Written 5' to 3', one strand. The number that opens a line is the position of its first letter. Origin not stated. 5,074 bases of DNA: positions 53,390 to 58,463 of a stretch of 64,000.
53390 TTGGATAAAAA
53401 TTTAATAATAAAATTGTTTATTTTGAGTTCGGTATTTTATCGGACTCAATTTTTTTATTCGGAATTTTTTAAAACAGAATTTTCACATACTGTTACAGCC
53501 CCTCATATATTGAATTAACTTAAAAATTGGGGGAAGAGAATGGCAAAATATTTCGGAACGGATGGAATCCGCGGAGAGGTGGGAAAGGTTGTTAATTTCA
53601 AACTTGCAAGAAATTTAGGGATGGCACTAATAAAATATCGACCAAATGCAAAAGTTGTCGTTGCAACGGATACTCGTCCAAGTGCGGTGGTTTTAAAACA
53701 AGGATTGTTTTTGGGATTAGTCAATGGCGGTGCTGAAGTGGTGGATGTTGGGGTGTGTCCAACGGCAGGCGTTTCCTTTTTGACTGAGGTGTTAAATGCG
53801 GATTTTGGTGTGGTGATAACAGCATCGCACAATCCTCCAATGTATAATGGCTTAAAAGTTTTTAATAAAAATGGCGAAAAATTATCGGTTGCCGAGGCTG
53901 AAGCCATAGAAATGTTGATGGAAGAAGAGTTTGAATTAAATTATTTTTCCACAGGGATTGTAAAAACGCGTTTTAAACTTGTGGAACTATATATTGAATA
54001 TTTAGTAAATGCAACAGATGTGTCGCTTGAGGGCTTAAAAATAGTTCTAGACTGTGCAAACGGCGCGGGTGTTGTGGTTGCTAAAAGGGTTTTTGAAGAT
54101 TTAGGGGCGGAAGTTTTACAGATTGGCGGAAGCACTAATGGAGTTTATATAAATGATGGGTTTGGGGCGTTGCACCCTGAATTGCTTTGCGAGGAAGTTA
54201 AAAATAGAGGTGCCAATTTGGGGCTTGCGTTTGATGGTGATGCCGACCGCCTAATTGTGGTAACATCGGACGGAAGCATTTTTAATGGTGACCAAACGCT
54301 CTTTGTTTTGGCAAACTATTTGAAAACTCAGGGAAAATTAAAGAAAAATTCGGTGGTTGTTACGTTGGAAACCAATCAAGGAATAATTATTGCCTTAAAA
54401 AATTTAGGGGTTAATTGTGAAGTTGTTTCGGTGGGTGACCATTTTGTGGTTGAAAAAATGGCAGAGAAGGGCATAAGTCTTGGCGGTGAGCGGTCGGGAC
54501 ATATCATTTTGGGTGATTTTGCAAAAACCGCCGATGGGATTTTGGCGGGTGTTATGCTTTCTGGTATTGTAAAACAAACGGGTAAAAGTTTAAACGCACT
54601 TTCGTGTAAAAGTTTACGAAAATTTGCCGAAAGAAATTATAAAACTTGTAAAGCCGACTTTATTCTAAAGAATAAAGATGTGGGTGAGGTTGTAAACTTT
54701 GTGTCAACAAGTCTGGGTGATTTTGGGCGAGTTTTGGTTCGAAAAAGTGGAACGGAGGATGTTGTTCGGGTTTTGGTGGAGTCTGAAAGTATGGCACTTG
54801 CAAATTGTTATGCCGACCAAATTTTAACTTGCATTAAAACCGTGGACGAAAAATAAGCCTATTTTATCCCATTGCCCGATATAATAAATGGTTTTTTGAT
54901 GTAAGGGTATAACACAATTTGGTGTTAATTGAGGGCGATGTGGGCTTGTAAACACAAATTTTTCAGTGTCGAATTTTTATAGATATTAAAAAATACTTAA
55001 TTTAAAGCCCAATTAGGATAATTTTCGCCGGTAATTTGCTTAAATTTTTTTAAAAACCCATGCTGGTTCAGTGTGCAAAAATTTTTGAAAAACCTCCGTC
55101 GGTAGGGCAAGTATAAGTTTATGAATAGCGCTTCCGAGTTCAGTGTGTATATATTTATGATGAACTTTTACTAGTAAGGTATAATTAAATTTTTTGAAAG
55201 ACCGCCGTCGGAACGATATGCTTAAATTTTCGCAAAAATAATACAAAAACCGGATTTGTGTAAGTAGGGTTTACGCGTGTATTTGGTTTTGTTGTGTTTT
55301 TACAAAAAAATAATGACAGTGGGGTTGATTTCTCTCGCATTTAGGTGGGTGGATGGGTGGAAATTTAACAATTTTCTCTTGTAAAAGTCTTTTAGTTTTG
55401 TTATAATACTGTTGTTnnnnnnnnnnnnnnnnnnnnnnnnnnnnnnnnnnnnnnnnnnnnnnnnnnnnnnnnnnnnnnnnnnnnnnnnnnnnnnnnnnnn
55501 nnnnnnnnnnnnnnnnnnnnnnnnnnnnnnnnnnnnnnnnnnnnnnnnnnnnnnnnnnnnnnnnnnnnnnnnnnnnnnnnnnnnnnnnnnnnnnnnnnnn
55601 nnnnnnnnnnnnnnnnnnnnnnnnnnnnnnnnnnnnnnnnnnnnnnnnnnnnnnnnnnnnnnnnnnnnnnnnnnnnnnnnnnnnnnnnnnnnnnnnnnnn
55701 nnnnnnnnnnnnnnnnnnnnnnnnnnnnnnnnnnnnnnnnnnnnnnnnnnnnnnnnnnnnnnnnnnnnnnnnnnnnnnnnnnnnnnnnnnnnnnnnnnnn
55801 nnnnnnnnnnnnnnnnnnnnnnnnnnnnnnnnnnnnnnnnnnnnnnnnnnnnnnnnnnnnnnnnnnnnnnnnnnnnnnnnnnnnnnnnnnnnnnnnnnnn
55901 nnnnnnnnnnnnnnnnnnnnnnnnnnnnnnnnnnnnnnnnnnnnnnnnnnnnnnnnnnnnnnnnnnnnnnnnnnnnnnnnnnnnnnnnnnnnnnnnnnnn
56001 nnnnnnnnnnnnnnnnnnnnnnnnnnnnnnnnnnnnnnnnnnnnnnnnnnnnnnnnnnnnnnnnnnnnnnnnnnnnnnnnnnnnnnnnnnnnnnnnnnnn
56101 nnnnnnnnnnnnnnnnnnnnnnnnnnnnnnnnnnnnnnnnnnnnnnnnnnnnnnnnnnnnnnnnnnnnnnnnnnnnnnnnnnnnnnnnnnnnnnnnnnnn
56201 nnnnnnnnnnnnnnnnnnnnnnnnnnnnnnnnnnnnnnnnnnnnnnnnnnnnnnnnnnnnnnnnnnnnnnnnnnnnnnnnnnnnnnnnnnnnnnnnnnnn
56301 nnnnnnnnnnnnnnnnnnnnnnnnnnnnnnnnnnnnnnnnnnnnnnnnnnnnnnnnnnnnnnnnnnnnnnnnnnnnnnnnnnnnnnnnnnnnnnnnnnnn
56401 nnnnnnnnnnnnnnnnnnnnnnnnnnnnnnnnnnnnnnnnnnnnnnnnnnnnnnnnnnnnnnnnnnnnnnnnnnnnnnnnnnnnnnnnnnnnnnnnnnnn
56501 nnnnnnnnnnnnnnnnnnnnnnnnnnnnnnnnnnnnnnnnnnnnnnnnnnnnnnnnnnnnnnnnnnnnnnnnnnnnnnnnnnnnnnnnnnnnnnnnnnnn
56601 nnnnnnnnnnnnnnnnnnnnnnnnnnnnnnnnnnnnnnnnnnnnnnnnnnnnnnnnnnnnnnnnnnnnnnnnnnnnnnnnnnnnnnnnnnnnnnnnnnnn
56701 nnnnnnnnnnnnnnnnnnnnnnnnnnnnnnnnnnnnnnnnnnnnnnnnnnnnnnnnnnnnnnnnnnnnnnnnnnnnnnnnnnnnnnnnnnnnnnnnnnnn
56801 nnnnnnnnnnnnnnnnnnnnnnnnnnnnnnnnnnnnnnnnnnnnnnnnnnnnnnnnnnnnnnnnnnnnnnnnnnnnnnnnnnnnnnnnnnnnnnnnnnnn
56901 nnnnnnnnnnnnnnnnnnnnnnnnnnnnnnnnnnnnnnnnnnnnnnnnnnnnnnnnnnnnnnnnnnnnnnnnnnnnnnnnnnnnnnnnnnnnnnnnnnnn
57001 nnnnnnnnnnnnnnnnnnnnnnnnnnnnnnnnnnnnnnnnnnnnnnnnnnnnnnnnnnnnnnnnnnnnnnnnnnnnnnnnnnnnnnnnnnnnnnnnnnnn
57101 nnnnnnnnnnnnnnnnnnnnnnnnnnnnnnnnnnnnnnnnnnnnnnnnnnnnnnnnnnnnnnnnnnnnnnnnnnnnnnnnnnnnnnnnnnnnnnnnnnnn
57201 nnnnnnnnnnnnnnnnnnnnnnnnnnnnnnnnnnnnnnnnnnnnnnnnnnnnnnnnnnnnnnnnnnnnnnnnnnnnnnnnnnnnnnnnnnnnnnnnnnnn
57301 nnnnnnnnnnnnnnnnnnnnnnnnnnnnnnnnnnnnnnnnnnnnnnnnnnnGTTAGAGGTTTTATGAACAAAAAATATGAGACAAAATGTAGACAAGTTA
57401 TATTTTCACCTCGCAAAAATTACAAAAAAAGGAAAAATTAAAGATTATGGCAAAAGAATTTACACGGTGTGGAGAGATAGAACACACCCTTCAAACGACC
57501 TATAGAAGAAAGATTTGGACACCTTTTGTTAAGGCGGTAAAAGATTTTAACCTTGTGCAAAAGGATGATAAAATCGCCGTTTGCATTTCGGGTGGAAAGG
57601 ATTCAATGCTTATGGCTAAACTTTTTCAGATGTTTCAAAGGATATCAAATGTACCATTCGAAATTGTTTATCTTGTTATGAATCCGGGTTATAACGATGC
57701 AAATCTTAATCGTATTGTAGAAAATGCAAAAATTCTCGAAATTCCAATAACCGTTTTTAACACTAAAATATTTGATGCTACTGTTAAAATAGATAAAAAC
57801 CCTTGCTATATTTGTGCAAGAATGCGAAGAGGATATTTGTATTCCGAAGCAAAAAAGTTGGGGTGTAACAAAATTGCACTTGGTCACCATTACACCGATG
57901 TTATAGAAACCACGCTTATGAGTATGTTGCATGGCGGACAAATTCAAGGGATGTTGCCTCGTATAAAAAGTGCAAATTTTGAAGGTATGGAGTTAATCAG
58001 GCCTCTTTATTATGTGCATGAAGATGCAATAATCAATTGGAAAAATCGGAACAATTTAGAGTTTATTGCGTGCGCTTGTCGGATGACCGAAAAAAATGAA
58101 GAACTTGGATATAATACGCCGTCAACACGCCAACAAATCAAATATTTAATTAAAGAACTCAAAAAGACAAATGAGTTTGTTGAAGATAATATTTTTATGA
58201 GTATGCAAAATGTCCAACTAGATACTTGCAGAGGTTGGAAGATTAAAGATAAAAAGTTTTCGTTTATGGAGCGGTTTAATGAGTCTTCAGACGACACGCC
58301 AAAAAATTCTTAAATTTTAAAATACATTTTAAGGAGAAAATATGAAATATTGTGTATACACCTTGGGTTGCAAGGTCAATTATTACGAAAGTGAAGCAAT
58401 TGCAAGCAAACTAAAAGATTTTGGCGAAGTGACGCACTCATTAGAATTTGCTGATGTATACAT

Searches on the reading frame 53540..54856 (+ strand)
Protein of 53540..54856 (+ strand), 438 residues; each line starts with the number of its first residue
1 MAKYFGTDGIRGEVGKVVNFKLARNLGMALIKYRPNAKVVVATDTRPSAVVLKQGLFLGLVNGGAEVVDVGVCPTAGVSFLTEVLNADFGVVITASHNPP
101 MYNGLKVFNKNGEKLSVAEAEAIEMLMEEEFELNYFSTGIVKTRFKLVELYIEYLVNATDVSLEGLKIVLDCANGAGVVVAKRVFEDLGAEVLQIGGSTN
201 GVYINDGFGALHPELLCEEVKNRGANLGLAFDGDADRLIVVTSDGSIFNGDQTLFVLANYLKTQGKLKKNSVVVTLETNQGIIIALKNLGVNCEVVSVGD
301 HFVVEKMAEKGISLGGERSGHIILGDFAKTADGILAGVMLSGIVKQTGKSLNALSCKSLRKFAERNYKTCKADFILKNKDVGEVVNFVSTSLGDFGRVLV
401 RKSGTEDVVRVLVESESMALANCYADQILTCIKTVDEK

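Call 52: search_protein_families(library=pfam, max_evalue=0.000001, proteins=[window:53540-54856:+])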
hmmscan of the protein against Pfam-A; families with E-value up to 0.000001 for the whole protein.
window:53540-54856:+ (438 aa): 4 families
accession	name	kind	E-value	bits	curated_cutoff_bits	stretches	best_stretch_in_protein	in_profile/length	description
PF02878.22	PGM_PMM_I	-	2.2e-37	128.2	22.5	1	3-131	2-135/138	Phosphoglucomutase/phosphomannomutase, alpha/beta/alpha domain I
PF02880.22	PGM_PMM_III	-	1.6e-30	106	20.7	1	249-355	1-108/115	Phosphoglucomutase/phosphomannomutase, alpha/beta/alpha domain III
PF02879.22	PGM_PMM_II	-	4.7e-14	53.2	29.3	1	151-245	3-103/103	Phosphoglucomutase/phosphomannomutase, alpha/beta/alpha domain II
PF00408.26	PGM_PMM_IV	-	2e-09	37.8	23.1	1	375-429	12-66/68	Phosphoglucomutase/phosphomannomutase, C-terminal domain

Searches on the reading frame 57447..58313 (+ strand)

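Call 52: search_protein_families(library=pfam, max_evalue=0.000001, proteins=[window:57447-58313:+])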
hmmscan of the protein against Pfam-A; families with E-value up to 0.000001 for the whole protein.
window:57447-58313:+ (288 aa): 1 family
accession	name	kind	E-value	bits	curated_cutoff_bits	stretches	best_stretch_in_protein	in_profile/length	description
PF01171.26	ATP_bind_3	-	1.1e-17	64.8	27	1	42-207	1-164/182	PP-loop family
